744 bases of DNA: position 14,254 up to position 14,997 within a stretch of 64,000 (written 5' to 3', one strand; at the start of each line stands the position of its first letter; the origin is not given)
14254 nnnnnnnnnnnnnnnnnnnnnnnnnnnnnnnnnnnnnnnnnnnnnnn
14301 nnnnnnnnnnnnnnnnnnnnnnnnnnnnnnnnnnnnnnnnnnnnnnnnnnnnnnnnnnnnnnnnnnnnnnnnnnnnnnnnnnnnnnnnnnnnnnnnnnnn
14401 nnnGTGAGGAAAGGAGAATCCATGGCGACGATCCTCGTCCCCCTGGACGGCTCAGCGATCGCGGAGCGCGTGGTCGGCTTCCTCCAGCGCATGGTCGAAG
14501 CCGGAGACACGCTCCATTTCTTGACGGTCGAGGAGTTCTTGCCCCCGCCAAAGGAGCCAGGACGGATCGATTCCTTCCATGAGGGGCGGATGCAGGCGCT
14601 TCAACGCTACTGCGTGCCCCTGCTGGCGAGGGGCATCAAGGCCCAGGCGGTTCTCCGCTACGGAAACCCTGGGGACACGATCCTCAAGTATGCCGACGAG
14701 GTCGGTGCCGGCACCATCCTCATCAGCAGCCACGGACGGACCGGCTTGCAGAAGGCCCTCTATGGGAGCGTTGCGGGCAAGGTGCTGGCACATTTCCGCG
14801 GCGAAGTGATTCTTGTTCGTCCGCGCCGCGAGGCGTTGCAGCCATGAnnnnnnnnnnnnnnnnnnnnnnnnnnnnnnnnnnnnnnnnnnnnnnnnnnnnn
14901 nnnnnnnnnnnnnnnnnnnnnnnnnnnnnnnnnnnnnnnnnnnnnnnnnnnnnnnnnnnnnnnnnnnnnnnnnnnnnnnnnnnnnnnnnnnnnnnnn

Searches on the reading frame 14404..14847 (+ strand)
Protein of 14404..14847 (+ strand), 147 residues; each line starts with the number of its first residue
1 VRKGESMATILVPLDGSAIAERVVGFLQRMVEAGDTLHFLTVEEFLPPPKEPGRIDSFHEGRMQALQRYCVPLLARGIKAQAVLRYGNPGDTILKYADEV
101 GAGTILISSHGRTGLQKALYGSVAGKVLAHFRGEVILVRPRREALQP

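Call 54: search_protein_families(library=pfam, proteins=[window:14404-14847:+], max_evalue=0.001)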
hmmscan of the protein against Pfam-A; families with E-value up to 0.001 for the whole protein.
window:14404-14847:+ (147 aa): 1 family
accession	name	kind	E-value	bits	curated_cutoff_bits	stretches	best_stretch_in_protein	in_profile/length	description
PF00582.32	Usp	-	8.8e-20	72.1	24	1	9-139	4-141/141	Universal stress protein family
